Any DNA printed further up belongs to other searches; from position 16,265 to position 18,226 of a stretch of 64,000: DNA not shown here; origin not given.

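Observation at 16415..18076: Isochorismatase-like hydrolase fused to carbamate kinase in one polypeptide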

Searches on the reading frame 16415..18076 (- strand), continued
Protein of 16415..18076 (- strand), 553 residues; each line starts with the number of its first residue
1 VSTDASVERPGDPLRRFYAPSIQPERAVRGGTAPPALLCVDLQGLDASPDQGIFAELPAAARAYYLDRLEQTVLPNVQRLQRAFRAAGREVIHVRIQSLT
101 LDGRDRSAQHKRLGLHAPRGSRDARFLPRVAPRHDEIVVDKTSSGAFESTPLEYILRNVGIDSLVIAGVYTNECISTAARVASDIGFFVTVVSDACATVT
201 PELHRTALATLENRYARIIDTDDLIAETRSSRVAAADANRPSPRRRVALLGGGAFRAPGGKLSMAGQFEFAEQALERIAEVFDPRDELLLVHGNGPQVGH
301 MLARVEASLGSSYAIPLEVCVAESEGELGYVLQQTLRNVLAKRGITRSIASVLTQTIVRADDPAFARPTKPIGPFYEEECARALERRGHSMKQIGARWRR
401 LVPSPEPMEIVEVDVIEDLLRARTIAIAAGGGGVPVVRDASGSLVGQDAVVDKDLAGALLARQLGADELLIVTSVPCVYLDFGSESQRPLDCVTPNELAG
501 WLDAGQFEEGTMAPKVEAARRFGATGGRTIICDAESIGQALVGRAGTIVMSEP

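Call 8: find_encoding_contigs(protein=P0003, flank=8000, max_places=2)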
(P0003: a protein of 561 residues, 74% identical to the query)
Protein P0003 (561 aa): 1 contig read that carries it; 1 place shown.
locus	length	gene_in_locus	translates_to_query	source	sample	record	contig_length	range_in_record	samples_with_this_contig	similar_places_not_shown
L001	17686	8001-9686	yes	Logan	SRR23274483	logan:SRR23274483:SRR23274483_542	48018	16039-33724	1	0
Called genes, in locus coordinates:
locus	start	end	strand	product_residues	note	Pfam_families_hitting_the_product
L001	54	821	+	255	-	PF02627:CMD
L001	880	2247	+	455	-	PF00355:Rieske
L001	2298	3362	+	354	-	PF00465:Fe-ADH, PF13685:Fe-ADH_2, PF25137:ADH_Fe_C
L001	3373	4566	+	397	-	PF00108:Thiolase_N, PF00109:ketoacyl-synt (weak), PF02803:Thiolase_C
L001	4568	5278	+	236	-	PF01144:CoA_trans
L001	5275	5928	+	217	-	PF01144:CoA_trans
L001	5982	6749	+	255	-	-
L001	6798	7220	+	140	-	-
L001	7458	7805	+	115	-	PF11964:SpoIIAA-like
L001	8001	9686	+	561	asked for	PF00857:Isochorismatase, PF00696:AA_kinase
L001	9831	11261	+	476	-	PF03616:Glt_symporter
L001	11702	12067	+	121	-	-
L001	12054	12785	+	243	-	PF00106:adh_short, PF01370:Epimerase, PF08659:KR (faint), PF13561:adh_short_C2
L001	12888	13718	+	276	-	PF00462:Glutaredoxin (weak), PF07291:MauE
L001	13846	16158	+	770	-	PF00614:PLDc, PF13091:PLDc_2, PF00614:PLDc (weak), PF09335:VTT_dom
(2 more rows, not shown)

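Call 9: find_encoding_contigs(protein=P0004, flank=8000, max_places=2)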
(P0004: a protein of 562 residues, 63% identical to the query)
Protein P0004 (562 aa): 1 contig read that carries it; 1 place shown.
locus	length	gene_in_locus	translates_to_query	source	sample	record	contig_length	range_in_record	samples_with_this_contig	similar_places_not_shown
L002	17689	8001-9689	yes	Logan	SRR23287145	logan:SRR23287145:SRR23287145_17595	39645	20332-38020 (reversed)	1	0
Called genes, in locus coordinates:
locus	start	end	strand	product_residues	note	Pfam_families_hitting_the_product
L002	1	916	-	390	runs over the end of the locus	PF00109:ketoacyl-synt, PF02801:Ketoacyl-synt_C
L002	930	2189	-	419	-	PF00890:FAD_binding_2 (faint), PF01494:FAD_binding_3 (weak), PF04820:Trp_halogenase, PF07992:Pyr_redox_2 (faint), PF12831:FAD_oxidored, PF13450:NAD_binding_8 (weak), PF01266:DAO (weak), PF04820:Trp_halogenase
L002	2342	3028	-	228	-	-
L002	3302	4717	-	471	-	PF00614:PLDc (weak), PF13091:PLDc_2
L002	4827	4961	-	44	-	-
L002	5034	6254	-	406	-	-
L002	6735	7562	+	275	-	PF05721:PhyH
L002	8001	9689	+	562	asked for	PF00857:Isochorismatase, PF00696:AA_kinase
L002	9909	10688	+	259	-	PF01145:Band_7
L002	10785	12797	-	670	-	PF13522:GATase_6, PF13537:GATase_7, PF00733:Asn_synthase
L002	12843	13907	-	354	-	PF02729:OTCace_N, PF00185:OTCace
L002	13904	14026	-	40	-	-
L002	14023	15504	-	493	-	PF00474:SSF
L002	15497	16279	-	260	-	PF00857:Isochorismatase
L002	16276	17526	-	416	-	PF04389:Peptidase_M28, PF01546:Peptidase_M20, PF07687:M20_dimer (weak)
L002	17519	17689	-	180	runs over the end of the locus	-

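Call 10: find_encoding_contigs(protein=P0007, flank=8000, max_places=2)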
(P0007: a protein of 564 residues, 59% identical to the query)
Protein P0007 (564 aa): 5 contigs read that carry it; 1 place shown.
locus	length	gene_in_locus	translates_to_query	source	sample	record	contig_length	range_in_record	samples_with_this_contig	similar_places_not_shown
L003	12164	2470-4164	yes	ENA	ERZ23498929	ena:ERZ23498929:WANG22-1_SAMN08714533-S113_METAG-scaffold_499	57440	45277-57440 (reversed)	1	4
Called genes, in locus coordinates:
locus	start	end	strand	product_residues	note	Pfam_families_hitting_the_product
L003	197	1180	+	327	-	PF01497:Peripla_BP_2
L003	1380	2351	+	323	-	PF00561:Abhydrolase_1, PF12146:Hydrolase_4, PF12697:Abhydrolase_6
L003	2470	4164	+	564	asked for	PF00857:Isochorismatase, PF00696:AA_kinase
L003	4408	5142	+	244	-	PF04076:BOF (faint), PF01336:tRNA_anti-codon (faint)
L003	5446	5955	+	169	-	PF10604:Polyketide_cyc2 (weak), PF03364:Polyketide_cyc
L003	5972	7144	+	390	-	PF01073:3Beta_HSD, PF01370:Epimerase, PF04321:RmlD_sub_bind, PF16363:GDP_Man_Dehyd (weak), PF07993:NAD_binding_4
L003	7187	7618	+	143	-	PF02254:TrkA_N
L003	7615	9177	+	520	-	PF02386:TrkH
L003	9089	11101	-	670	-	PF00330:Aconitase, PF00694:Aconitase_C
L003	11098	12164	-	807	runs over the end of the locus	PF02771:Acyl-CoA_dh_N, PF02770:Acyl-CoA_dh_M, PF00441:Acyl-CoA_dh_1, PF09317:ACDH_C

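Call 11: find_encoding_contigs(protein=P0009, flank=8000, max_places=2)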
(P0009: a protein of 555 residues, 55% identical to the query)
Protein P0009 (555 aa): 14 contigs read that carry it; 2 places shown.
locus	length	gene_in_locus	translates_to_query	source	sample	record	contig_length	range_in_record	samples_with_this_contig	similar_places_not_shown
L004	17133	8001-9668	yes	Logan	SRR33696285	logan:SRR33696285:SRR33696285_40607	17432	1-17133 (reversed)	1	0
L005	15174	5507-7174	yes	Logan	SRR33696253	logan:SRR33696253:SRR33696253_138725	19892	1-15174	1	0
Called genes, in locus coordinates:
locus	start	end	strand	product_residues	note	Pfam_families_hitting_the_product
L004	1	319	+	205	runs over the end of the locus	?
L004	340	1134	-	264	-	PF00149:Metallophos, PF12850:Metallophos_2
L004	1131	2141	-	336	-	PF00781:DAGK_cat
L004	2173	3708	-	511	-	PF02812:ELFV_dehydrog_N, PF00208:ELFV_dehydrog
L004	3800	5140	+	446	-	PF07992:Pyr_redox_2, PF13450:NAD_binding_8 (faint), PF00070:Pyr_redox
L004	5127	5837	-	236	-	-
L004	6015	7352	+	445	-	PF14237:GYF_2 (weak)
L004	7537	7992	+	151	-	PF07681:DoxX (weak)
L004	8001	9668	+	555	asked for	PF00857:Isochorismatase, PF00696:AA_kinase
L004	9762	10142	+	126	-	PF00034:Cytochrom_C, PF13442:Cytochrome_CBB3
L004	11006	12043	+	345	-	PF10282:Lactonase, PF27112:YrzR_Zn_ribbon (faint)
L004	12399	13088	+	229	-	-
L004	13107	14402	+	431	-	PF00034:Cytochrom_C (faint), PF13442:Cytochrome_CBB3 (faint)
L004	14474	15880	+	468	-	PF05935:Arylsulfotrans, PF14269:Arylsulfotran_2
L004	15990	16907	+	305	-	PF00535:Glycos_transf_2, PF10111:Glyco_tranf_2_2 (weak), PF13641:Glyco_tranf_2_3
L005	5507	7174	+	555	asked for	PF00857:Isochorismatase, PF00696:AA_kinase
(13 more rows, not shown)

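Call 12: find_encoding_contigs(protein=P0010, flank=8000, max_places=2)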
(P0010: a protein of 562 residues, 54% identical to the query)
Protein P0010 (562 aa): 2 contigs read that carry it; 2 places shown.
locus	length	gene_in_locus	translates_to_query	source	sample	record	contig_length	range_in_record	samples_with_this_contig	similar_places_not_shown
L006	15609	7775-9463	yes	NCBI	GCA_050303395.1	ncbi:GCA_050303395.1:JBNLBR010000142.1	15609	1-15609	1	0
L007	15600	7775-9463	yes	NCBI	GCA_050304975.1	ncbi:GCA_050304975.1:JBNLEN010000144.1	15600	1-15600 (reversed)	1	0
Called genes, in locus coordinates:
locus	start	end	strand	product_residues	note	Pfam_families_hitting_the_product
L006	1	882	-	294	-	?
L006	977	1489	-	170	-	-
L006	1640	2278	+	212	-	-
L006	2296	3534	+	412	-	PF00999:Na_H_Exchanger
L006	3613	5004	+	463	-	PF00171:Aldedh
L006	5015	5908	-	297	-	PF04542:Sigma70_r2, PF04539:Sigma70_r3 (weak), PF04545:Sigma70_r4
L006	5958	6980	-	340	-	PF01594:AI-2E_transport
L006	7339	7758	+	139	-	PF00571:CBS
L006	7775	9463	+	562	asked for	PF00857:Isochorismatase, PF00696:AA_kinase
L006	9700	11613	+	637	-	PF02446:Glyco_hydro_77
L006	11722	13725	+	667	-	PF11896:GlgE_dom_N_S, PF21702:GLGE_C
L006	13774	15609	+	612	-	?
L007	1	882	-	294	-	?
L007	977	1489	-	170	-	-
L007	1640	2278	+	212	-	-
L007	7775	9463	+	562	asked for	PF00857:Isochorismatase, PF00696:AA_kinase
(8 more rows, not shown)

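Call 13: find_encoding_contigs(protein=P0008, flank=8000, max_places=2)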
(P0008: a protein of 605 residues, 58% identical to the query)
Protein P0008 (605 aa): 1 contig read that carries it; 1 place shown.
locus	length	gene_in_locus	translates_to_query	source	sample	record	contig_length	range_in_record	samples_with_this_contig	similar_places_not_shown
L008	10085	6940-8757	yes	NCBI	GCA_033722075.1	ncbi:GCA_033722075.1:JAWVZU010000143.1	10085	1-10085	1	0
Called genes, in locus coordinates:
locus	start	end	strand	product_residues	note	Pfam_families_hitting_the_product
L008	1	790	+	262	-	?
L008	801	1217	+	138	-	PF13452:FAS1_DH_region, PF22622:MFE-2_hydrat-2_N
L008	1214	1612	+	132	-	PF01575:MaoC_dehydratas, PF03061:4HBT (faint)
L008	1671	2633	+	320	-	PF00753:Lactamase_B (weak), PF23023:Anti-Pycsar_Apyc1 (weak), PF12706:Lactamase_B_2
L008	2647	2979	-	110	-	PF01740:STAS, PF13466:STAS_2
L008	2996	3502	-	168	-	PF13581:HATPase_c_2, PF02518:HATPase_c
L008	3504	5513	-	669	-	PF05226:CHASE2, PF07228:SpoIIE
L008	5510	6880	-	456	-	PF04773:FecR (weak), PF00515:TPR_1 (faint), PF13174:TPR_6 (faint), PF13371:TPR_9 (faint), PF13424:TPR_12, PF13432:TPR_16, PF14559:TPR_19, PF07719:TPR_2 (weak), +5 more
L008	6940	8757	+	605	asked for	PF00857:Isochorismatase, PF00696:AA_kinase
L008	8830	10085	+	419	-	PF00330:Aconitase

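Call 24: find_encoding_contigs(protein=P0050, flank=7000, max_places=1)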
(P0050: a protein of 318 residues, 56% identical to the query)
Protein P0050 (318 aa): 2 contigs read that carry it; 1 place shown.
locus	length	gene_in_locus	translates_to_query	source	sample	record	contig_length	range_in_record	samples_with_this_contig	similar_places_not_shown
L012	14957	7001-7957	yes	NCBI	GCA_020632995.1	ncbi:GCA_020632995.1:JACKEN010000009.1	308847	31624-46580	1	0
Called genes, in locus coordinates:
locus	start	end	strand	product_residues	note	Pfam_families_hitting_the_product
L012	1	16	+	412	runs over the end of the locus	PF11821:ActD, PF00034:Cytochrom_C (weak), PF13442:Cytochrome_CBB3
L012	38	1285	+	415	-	-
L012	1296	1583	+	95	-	-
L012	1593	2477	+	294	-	PF02630:SCO1-SenC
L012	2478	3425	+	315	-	PF13473:Cupredoxin_1 (weak), PF00116:COX2, PF00034:Cytochrom_C, PF13442:Cytochrome_CBB3 (weak)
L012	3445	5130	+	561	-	PF00115:COX1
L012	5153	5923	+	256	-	PF00510:COX3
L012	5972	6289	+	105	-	PF03626:COX4_pro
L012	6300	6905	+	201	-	PF00510:COX3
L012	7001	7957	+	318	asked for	PF00696:AA_kinase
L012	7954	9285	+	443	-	-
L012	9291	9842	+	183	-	-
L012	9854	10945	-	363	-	-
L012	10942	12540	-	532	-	PF07992:Pyr_redox_2 (faint), PF01266:DAO, PF13450:NAD_binding_8, PF01593:Amino_oxidase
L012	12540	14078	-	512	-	PF01564:Spermine_synth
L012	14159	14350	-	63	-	PF03994:DUF350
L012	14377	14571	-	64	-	-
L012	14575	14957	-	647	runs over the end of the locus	PF14803:Zn_ribbon_Nudix (faint), PF13785:DUF4178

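Call 25: find_encoding_contigs(protein=P0054, flank=7000, max_places=1)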
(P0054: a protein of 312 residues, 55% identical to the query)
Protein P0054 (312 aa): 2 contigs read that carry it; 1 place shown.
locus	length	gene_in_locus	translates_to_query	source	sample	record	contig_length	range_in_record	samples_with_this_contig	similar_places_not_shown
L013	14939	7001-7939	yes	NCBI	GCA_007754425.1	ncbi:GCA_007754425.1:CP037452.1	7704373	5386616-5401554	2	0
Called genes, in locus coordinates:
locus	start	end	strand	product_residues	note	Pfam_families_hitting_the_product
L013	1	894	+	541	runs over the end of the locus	PF01145:Band_7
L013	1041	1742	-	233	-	PF06439:3keto-disac_hyd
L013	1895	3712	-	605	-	PF00884:Sulfatase, PF16347:SGSH_C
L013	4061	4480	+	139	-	PF00011:HSP20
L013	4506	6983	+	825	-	PF20437:LonC_helical, PF13654:AAA_32, PF20436:LonB_AAA-LID, PF05362:Lon_C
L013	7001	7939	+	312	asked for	PF00696:AA_kinase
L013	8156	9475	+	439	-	-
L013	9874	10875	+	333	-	PF07963:N_methyl, PF07596:SBP_bac_10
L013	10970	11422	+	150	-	-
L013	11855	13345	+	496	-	PF04174:CP_ATPgrasp_1, PF14403:CP_ATPgrasp_2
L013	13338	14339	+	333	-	PF04168:Alpha-E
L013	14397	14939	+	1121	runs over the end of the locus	PF08379:Bact_transglu_N, PF01841:Transglut_core, PF09899:DUF2126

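Call 26: find_encoding_contigs(protein=P0012, flank=7000, max_places=1)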
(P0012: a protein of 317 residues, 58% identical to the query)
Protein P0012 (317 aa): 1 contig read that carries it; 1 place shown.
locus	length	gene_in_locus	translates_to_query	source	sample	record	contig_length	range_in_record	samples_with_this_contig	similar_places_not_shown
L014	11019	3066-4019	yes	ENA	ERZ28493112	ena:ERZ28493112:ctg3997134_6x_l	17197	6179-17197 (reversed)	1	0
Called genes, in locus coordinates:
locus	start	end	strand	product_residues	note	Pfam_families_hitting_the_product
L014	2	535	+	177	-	?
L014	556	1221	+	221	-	PF13521:AAA_28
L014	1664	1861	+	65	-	-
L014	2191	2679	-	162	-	PF14376:Haem_bd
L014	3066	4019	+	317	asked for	PF00696:AA_kinase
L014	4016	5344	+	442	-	-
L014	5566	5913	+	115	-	-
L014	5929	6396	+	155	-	PF00582:Usp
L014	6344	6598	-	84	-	-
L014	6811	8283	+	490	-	PF00069:Pkinase, PF03109:ABC1 (faint), PF07714:PK_Tyr_Ser-Thr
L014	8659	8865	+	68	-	-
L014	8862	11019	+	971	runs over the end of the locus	PF13510:Fer2_4, PF12838:Fer4_7, PF13187:Fer4_9 (weak), PF14697:Fer4_21 (weak), PF22117:Fer4_Nqo3, PF04879:Molybdop_Fe4S4, PF00384:Molybdopterin, PF01568:Molydop_binding, +2 more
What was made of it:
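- Tried and rejected: In 3 of 3 loci they are followed by a 440-aa P-loop protein instead (calls 24-26).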

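Call 28: search_protein_families(library=pfam, proteins=[L012:7954-9285:+, L013:8156-9475:+, L014:4016-5344:+], max_evalue=1)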
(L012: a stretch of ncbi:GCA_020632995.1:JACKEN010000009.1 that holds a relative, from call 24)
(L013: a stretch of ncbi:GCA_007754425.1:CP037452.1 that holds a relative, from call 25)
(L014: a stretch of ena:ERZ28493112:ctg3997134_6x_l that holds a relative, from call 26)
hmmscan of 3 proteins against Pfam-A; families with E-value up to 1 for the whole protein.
L012:7954-9285:+ (443 aa): 10 families
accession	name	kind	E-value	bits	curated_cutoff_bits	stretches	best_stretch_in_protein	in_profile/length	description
PF02606.20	LpxK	-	0.00066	19.3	27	1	120-278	35-194/328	Tetraacyldisaccharide-1-P 4'-kinase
PF13500.12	AAA_26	-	0.003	17.9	27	1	124-181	4-60/198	AAA domain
PF03308.22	MeaB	-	0.012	15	23.1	1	122-155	35-67/273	Methylmalonyl Co-A mutase-associated GTPase MeaB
PF10609.15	ParA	-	0.044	13.7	27.1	1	120-155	3-38/246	NUBPL iron-transfer P-loop NTPase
PF02223.23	Thymidylate_kin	-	0.051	13.7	27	1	131-196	6-74/185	Thymidylate kinase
PF02492.25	cobW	-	0.1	12.6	20.7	1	233-286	113-169/180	CobW/HypB/UreG, nucleotide-binding domain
PF03205.20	MobB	-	0.11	12.8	26.6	1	129-159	7-37/133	Molybdopterin guanine dinucleotide synthesis protein B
PF00709.27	Adenylsucc_synt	-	0.13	11.4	27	1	126-227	119-218/416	Adenylosuccinate synthetase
PF09140.17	MipZ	-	0.15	11.8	20.7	1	127-237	7-119/262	ATPase MipZ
PF03976.20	PPK2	-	0.17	11.9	22.3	1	108-191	18-99/229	Polyphosphate kinase 2 (PPK2)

L013:8156-9475:+ (439 aa): 2 families
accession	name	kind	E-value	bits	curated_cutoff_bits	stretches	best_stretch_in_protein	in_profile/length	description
PF02492.25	cobW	-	3.1e-05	24.1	20.7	1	233-297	112-179/180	CobW/HypB/UreG, nucleotide-binding domain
PF02606.20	LpxK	-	0.0018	17.9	27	1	119-156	33-71/328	Tetraacyldisaccharide-1-P 4'-kinase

L014:4016-5344:+ (442 aa): 7 families
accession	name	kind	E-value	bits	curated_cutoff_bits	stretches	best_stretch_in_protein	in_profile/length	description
PF02606.20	LpxK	-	0.00011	21.8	27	1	118-255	33-165/328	Tetraacyldisaccharide-1-P 4'-kinase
PF02492.25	cobW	-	0.00017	21.6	20.7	1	229-296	109-179/180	CobW/HypB/UreG, nucleotide-binding domain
PF06414.18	Zeta_toxin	-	0.01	15.7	22.3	1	116-154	11-49/199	Zeta toxin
PF02223.23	Thymidylate_kin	-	0.019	15.1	27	1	131-180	6-57/185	Thymidylate kinase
PF01656.29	CbiA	-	0.028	14.8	25.4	1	123-154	1-32/125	CobQ/CobB/MinD/ParA nucleotide binding domain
PF10609.15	ParA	-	0.15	11.9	27.1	1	122-155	5-38/246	NUBPL iron-transfer P-loop NTPase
PF13604.12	AAA_30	-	0.16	12.1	27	1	119-155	16-52/191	AAA domain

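Call 29: search_protein_families(library=ncbifam, proteins=[L012:7954-9285:+, L013:8156-9475:+, L014:4016-5344:+], max_evalue=1)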
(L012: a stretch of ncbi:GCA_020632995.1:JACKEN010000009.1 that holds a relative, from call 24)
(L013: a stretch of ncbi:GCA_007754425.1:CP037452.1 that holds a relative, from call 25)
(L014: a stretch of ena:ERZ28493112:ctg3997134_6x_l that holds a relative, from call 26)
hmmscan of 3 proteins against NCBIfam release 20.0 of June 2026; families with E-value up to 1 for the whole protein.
L012:7954-9285:+ (443 aa): 10 families
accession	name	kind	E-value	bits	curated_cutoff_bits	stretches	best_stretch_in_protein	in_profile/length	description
TIGR00750.1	lao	equivalog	0.011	14.9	240.75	1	125-155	39-68/300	methylmalonyl Co-A mutase-associated GTPase MeaB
TIGR00682.1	lpxK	equivalog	0.025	13.7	91.95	1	125-247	35-156/324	tetraacyldisaccharide 4'-kinase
NF001987.0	PRK00782.1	equivalog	0.027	13.7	295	1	103-149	64-109/267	MEMO1 family protein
TIGR04336.1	AmmeMemoSam_B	hypoth_equivalog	0.039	13.2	26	1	91-148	56-112/270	AmmeMemoRadiSam system protein B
NF008021.0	PRK10751.1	equivalog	0.058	13.4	204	1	119-158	5-43/174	molybdopterin-guanine dinucleotide biosynthesis protein MobB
NF011056.0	PRK14489.1-1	equivalog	0.077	12.1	379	1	115-159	198-241/363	bifunctional molybdenum cofactor guanylyltransferase MobA/molybdopterin-guanine dinucleotide biosynthesis adaptor protein MobB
NF011060.0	PRK14491.1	equivalog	0.13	10.6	532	1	120-157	11-47/598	bifunctional molybdopterin-guanine dinucleotide biosynthesis adaptor protein MobB/molybdopterin molybdotransferase MoeA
NF002059.0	PRK00889.1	subfamily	0.16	11.6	244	1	130-156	14-40/177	adenylyl-sulfate kinase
TIGR00176.1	mobB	equivalog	0.19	11.7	76.2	0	129-159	7-37/155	molybdopterin-guanine dinucleotide biosynthesis protein B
NF041136.1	MrpORP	equivalog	0.26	10.5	450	1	121-155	6-40/365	iron-sulfur cluster carrier protein MrpORP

L013:8156-9475:+ (439 aa): 3 families
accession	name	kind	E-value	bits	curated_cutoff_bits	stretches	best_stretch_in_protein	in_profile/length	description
NF038288.1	chaper_GTP_ZigA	equivalog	0.0045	15.9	600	1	262-301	172-211/390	zinc metallochaperone GTPase ZigA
TIGR00073.1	hypB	equivalog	0.0081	15.7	121.2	1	260-300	154-196/217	hydrogenase nickel incorporation protein HypB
NF010004.0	PRK13477.1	equivalog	0.11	10.8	524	1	114-154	278-317/514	bifunctional pantoate--beta-alanine ligase/(d)CMP kinase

L014:4016-5344:+ (442 aa): 5 families
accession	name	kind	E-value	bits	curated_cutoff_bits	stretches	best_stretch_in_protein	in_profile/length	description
TIGR01007.1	eps_fam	subfamily_domain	0.03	13.9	108.05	1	122-171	19-63/204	polysaccharide biosynthesis tyrosine autokinase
TIGR00682.1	lpxK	equivalog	0.066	12.3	91.95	1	121-255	30-164/324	tetraacyldisaccharide 4'-kinase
NF041546.1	ParA_partition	equivalog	0.098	12.2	180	1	122-155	1-34/203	ParA family partition ATPase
NF011056.0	PRK14489.1-1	equivalog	0.15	11.2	379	1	111-158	194-240/363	bifunctional molybdenum cofactor guanylyltransferase MobA/molybdopterin-guanine dinucleotide biosynthesis adaptor protein MobB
NF038288.1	chaper_GTP_ZigA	equivalog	0.19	10.6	600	1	262-299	173-210/390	zinc metallochaperone GTPase ZigA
